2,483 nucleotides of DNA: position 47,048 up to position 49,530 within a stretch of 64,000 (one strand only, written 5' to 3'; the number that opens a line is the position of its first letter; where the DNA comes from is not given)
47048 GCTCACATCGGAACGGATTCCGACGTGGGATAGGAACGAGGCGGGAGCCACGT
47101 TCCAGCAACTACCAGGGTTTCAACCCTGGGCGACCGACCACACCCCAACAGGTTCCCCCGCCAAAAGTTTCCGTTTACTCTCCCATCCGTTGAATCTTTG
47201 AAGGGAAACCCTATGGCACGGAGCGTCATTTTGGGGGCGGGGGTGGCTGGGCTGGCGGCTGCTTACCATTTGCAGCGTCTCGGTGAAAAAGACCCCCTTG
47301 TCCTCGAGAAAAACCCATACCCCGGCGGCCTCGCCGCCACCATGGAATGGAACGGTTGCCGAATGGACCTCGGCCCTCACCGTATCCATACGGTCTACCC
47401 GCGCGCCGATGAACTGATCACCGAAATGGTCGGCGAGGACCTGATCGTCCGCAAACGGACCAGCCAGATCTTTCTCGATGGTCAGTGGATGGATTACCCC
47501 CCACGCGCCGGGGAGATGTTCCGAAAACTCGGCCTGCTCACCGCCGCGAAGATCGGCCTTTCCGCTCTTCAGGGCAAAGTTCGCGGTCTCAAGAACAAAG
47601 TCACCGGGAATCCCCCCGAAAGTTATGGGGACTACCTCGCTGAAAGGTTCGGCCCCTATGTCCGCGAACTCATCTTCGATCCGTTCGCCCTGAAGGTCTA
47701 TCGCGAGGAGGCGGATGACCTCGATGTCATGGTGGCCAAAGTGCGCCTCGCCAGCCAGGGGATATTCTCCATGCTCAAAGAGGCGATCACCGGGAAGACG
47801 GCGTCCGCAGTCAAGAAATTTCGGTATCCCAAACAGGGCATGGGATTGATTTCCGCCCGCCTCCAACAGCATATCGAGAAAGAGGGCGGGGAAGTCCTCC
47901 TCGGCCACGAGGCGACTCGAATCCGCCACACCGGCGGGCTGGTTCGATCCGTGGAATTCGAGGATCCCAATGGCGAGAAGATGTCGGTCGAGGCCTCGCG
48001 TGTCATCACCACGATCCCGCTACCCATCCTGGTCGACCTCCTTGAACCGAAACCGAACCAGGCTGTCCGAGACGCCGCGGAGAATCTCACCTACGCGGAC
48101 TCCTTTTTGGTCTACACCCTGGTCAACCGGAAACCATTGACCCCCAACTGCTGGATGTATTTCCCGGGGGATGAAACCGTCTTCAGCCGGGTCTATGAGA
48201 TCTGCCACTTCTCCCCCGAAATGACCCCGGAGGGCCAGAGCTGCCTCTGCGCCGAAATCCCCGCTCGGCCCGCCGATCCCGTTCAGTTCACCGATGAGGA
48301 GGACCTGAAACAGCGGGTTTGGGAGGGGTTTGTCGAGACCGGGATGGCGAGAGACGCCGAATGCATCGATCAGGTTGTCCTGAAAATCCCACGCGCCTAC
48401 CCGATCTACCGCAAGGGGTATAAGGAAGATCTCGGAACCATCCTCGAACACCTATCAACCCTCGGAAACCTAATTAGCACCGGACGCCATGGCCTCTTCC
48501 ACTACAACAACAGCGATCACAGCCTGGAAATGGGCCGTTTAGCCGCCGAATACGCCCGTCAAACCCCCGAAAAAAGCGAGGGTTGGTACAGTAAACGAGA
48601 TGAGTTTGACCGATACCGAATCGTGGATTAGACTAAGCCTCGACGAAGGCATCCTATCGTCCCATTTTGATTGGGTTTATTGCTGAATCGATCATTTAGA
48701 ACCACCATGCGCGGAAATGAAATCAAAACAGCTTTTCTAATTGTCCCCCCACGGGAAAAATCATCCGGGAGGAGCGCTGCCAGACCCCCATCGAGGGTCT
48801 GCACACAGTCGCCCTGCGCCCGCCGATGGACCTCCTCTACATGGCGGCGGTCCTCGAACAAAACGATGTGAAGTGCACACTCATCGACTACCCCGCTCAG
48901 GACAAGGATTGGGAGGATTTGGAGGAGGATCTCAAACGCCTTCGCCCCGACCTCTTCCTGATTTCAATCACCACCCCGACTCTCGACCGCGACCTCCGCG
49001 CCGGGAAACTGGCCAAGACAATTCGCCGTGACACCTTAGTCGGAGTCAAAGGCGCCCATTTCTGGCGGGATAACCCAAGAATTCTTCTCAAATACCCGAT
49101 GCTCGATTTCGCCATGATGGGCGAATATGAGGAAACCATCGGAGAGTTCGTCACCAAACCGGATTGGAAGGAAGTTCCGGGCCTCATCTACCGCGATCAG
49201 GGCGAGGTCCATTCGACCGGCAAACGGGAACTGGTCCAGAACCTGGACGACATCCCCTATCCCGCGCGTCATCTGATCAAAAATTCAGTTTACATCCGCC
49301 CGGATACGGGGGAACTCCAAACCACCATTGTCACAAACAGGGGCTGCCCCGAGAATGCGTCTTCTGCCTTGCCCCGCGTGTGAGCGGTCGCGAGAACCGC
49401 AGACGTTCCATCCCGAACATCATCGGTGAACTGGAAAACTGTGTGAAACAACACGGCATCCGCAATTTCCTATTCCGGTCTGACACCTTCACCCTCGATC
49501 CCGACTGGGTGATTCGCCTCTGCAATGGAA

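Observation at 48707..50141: Radical SAM paralog 1 is split by two single-C deletions, both inside homopolymeric C tracts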

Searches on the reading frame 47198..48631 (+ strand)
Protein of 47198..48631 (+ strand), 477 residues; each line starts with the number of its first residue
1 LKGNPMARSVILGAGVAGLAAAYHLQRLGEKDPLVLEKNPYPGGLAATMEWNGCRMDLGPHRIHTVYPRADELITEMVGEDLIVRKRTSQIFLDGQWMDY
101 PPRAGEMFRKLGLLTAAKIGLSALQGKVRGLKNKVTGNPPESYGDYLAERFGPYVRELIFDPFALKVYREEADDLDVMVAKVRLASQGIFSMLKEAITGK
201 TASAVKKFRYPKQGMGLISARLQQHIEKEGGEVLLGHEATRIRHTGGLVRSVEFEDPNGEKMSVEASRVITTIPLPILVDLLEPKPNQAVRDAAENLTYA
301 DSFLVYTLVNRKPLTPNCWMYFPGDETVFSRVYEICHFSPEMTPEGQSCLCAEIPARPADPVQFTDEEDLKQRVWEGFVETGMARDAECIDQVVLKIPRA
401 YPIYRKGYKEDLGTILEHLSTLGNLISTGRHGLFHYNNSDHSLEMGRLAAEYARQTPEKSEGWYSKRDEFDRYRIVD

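Call 8: search_protein_families(library=pfam, proteins=[window:47198-48631:+])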
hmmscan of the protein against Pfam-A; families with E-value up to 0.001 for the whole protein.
window:47198-48631:+ (477 aa): 8 families
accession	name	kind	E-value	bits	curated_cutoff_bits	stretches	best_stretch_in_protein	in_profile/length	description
PF01593.30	Amino_oxidase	-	6.4e-26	92.1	19.8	1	16-376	1-359/443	Flavin containing amine oxidoreductase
PF13450.12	NAD_binding_8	-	1.4e-14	54.5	21.9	1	11-74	1-65/68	NAD(P)-binding Rossmann-like domain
PF01266.30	DAO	-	1.6e-09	38.2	27.9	1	10-44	3-36/353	FAD dependent oxidoreductase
PF12831.13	FAD_oxidored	-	5.9e-06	26.3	27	0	10-55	3-46/416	FAD dependent oxidoreductase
PF00070.33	Pyr_redox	-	2e-05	25.5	22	0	218-256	42-81/82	Pyridine nucleotide-disulphide oxidoreductase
PF00890.30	FAD_binding_2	-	2.2e-05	24.3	20.4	0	10-44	3-36/414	FAD binding domain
PF07992.20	Pyr_redox_2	-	6e-05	23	26.1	0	9-45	3-31/291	Pyridine nucleotide-disulphide oxidoreductase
PF13738.12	Pyr_redox_3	-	0.00024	20.9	30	1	10-39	1-30/305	Pyridine nucleotide-disulphide oxidoreductase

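Call 12: find_encoding_contigs(protein=window:47213-48631:+, flank=6000, max_places=10)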
Protein window:47213-48631:+ (472 aa): 1 contig read that carries it; 1 place shown.
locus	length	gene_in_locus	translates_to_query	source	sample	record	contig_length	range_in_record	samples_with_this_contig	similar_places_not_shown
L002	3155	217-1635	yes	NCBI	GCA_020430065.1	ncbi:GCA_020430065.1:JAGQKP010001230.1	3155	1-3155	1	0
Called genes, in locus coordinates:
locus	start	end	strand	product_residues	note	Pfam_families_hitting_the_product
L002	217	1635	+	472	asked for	PF00070:Pyr_redox (faint), PF00890:FAD_binding_2 (faint), PF01266:DAO (weak), PF01593:Amino_oxidase, PF12831:FAD_oxidored (faint), PF13450:NAD_binding_8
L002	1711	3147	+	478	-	PF02310:B12-binding, PF04055:Radical_SAM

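Call 49: search_protein_families(library=ncbifam, proteins=[window:47213-48631:+], max_evalue=0.00001)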
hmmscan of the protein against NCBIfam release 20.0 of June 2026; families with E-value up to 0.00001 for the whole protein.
window:47213-48631:+ (472 aa): 21 families
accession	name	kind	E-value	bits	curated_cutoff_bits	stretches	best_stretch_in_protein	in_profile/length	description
NF005548.0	PRK07208.1-4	equivalog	1.1e-86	291.4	389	1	4-461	6-462/488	hypothetical protein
NF005547.0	PRK07208.1-3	equivalog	1.1e-65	222.2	380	1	4-447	7-440/465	hypothetical protein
NF005545.0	PRK07208.1-1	equivalog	8e-58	196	451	1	4-447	10-460/504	hypothetical protein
NF005546.0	PRK07208.1-2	equivalog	1.7e-54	185.3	418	2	75-442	109-496/527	hypothetical protein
NF005549.0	PRK07208.1-5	equivalog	1.9e-32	112.5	587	2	76-446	111-509/534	hypothetical protein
NF005560.0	PRK07233.1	equivalog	5.2e-29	101.3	252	1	5-413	4-395/435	hypothetical protein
TIGR00562.1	proto_IX_ox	equivalog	1.5e-13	50.2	97.85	1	2-294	3-307/470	protoporphyrinogen oxidase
TIGR02733.1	desat_CrtD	equivalog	2.7e-12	46.1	549.7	1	207-355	228-380/492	C-3',4' desaturase CrtD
TIGR02734.1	crtI_fam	subfamily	2.8e-12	46.1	238.1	1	5-76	2-70/504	phytoene desaturase family protein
TIGR03467.1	HpnE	equivalog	3.3e-12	46.5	283.05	1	5-293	2-283/430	hydroxysqualene dehydroxylase HpnE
NF008845.0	PRK11883.1-5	equivalog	6.1e-12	44.6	560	1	3-415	6-429/468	protoporphyrinogen oxidase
NF008841.0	PRK11883.1-1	equivalog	1.5e-10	40.6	517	1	3-303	5-305/453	protoporphyrinogen oxidase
NF042421.1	hydcarot_desat_CrtD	equivalog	4.3e-10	38.6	500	1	1-68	1-66/487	1-hydroxycarotenoid 3,4-desaturase CrtD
NF045637.1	carotdesatCrtDProt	equivalog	7.3e-10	38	580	1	5-75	2-69/485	1-hydroxycarotenoid 3,4-desaturase CrtD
NF058655.1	CrtID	equivalog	1.2e-09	37.5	640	1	5-56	2-52/478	bifunctional phytoene desaturase/3,4-desaturase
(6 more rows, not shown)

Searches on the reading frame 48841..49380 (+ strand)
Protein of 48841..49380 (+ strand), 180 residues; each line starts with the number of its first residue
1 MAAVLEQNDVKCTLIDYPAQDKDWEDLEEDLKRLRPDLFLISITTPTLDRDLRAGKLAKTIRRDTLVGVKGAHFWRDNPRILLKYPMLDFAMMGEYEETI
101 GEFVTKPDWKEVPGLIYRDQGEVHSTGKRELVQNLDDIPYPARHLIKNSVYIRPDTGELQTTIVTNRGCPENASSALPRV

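Call 63: list_cluster_members(proteins=[window:48841-49380:+, window:48868-49380:+, window:48919-49380:+, window:49099-49380:+, window:49164-50138:+, window:49443-50138:+, window:49509-50138:+, window:49608-50138:+, window:48671-48868:+, window:48680-48868:+])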
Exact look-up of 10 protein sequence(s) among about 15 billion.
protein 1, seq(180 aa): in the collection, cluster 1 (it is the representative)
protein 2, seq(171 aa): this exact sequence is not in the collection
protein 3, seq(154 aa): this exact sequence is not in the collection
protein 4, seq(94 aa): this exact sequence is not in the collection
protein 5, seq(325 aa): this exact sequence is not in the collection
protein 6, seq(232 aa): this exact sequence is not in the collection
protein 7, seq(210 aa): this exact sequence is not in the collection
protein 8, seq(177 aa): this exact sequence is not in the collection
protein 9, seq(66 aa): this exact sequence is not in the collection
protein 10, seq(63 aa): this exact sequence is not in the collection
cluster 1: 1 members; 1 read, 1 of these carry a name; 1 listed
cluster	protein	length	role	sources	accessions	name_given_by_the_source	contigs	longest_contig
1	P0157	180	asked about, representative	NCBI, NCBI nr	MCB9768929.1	MAG: cobalamin B12-binding domain-containing protein [Candidatus Omnitrophica bacterium] | cobalamin B12-binding domain-containing protein [Candidatus Omnitrophota bacterium]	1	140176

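Call 78: find_homologous_proteins(query=P0157, max_evalue=1e-20)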
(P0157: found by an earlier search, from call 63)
Query P0157 (180 aa): 4 proteins with E <= 1e-20 among 76 candidates.
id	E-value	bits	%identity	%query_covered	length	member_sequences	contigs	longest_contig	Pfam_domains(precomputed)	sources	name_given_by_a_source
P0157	8.6e-118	409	100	100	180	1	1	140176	PF02310.25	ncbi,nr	ncbi:MAG: cobalamin B12-binding domain-containing protein [Candidatus Omnitrophica bacterium]|nr:cob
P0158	9.8e-46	174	50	98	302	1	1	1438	PF04055.28,PF02310.25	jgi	jgi:radical SAM superfamily enzyme YgiQ (UPF0313 family)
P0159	4.0e-43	165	45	99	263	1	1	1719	PF02310.25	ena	-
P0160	5.3e-22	96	43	73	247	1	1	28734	PF04055.28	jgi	jgi:radical SAM superfamily enzyme YgiQ (UPF0313 family)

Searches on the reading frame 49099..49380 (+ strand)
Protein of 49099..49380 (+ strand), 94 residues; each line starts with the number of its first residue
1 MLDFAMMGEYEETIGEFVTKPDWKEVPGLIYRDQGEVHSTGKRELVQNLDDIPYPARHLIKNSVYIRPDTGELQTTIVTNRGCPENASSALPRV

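Call 77: find_homologous_proteins(query=window:49099-49380:+, max_evalue=1e-10)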
Query seq(94 aa): no candidate shares three 5-residue words with the query. No homologue found.
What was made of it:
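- Tried and rejected: The word index is too insensitive for short queries, so this is weak evidence (calls 77, 78).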
